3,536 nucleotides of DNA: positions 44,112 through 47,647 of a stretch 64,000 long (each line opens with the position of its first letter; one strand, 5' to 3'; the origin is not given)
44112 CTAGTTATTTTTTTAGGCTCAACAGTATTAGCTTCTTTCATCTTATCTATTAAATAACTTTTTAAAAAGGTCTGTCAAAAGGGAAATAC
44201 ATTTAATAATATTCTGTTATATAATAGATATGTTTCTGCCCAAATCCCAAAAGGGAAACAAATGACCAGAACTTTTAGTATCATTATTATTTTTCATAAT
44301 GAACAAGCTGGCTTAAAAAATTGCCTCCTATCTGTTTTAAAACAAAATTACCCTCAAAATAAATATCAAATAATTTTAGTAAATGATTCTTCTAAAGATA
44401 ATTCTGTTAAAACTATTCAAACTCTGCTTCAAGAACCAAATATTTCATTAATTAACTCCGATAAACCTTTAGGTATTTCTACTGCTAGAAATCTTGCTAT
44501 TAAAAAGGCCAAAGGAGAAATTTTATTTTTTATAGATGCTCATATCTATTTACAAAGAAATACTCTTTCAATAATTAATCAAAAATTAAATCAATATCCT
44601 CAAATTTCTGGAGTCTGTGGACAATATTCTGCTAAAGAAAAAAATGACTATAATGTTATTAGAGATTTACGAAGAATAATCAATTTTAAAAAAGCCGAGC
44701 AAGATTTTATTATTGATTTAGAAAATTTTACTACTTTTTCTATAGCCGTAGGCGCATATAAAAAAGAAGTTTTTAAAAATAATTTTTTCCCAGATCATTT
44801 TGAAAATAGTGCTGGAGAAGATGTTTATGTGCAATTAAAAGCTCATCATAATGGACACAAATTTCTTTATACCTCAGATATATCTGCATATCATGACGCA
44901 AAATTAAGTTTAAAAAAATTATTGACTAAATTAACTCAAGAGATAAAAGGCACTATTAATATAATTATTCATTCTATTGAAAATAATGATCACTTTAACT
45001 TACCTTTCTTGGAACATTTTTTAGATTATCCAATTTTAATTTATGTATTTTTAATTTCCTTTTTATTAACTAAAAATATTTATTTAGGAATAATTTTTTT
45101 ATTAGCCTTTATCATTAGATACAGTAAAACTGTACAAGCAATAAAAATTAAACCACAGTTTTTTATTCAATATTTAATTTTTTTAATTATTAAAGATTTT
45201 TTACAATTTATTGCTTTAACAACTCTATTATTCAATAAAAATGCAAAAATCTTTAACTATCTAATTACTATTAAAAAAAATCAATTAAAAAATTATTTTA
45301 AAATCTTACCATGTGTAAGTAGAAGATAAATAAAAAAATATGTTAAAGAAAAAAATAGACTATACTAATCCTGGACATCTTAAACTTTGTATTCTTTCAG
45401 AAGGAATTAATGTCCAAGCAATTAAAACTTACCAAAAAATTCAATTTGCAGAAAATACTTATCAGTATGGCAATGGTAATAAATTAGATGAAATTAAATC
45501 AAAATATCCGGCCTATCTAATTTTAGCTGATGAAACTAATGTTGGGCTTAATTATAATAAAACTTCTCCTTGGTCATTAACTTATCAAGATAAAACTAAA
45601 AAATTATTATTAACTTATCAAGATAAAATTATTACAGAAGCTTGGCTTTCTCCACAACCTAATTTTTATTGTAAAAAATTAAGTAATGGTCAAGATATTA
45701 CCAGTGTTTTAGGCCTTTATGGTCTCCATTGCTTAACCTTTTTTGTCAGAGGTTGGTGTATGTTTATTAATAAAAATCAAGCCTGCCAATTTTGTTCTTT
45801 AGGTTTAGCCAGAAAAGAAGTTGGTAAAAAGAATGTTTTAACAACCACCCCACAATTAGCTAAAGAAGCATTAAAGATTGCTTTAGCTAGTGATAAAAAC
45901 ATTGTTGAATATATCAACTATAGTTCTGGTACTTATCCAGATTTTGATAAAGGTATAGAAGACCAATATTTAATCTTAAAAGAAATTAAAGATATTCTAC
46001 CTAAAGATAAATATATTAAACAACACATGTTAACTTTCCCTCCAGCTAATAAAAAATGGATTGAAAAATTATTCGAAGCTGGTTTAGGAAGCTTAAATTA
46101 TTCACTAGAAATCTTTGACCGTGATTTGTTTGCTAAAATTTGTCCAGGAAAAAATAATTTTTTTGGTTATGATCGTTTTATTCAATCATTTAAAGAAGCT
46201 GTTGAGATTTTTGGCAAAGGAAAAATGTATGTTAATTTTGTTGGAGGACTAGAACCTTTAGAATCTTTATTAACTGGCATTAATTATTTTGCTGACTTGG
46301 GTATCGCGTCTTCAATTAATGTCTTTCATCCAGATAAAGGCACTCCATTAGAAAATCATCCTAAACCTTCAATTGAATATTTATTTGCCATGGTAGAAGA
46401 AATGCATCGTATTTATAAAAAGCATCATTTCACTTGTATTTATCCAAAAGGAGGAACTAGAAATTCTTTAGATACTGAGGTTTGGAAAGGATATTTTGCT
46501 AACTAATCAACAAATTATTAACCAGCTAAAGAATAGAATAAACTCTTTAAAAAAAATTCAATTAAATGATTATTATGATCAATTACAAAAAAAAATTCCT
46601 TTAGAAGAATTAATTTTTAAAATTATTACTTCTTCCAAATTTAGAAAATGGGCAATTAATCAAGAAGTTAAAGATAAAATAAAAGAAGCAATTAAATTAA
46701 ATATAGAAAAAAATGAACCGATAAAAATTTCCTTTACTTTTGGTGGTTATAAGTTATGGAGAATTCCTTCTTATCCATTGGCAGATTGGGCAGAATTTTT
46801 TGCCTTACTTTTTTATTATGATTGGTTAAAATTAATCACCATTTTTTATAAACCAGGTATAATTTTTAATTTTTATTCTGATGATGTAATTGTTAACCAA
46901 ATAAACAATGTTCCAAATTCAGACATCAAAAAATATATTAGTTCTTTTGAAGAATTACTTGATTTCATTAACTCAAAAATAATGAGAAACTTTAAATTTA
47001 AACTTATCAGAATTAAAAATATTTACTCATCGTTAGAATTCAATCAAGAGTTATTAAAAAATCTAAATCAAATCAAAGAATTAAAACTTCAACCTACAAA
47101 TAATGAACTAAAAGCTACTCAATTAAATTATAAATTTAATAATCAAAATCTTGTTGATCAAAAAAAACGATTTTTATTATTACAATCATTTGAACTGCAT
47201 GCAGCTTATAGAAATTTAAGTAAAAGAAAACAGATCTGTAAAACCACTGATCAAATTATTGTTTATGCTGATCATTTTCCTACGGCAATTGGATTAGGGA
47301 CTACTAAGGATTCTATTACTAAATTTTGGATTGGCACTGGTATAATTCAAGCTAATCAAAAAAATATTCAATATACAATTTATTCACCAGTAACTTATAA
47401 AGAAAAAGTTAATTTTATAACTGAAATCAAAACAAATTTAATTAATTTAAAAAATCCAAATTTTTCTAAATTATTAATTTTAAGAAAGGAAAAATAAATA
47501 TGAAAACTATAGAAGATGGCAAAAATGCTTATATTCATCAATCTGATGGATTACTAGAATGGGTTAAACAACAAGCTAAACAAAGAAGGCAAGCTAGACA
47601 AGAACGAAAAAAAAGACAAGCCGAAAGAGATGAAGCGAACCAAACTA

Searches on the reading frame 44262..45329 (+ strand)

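Call 57: search_protein_families(library=pfam, proteins=[window:44262-45329:+], max_evalue=0.00001)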
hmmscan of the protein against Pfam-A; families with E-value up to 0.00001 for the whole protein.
window:44262-45329:+ (355 aa): 3 families
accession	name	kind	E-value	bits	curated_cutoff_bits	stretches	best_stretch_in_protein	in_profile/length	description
PF00535.33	Glycos_transf_2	-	2.8e-27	96.1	23.3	1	6-171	1-164/168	Glycosyl transferase family 2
PF13641.12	Glyco_tranf_2_3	-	4.3e-09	37.2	27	1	5-221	3-221/230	Glycosyltransferase like family 2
PF10111.15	Glyco_tranf_2_2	-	4.4e-08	33.4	27.3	1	7-114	2-116/276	Glycosyltransferase like family 2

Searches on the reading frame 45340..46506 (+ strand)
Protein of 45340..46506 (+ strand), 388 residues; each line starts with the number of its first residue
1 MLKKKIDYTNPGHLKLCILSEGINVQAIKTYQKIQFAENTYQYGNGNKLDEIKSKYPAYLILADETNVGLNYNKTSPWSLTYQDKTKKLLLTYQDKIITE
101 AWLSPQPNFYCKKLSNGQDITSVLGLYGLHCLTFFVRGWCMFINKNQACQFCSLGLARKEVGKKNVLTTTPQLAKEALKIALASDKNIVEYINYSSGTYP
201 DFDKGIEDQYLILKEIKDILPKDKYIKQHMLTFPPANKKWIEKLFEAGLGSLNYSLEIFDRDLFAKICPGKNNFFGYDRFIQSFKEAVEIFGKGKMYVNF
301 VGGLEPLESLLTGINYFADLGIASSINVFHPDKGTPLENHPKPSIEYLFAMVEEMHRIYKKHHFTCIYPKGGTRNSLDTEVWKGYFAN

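Call 57: search_protein_families(library=pfam, proteins=[window:45340-46506:+], max_evalue=0.00001)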
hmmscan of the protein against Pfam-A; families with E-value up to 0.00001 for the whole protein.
window:45340-46506:+ (388 aa): 1 family
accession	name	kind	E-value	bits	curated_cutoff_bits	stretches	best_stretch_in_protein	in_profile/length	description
PF04055.27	Radical_SAM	-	4.8e-09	37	29.5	1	146-291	8-140/166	Radical SAM superfamily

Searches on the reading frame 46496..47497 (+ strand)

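Call 57: search_protein_families(library=pfam, proteins=[window:46496-47497:+], max_evalue=0.00001)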
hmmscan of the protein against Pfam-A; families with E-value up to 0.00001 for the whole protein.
window:46496-47497:+ (333 aa): 1 family
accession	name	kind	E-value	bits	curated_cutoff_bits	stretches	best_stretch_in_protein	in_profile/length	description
PF05141.17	DIT1_PvcA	-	4.2e-06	26.9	26.4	1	95-264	32-206/273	Pyoverdine/dityrosine biosynthesis protein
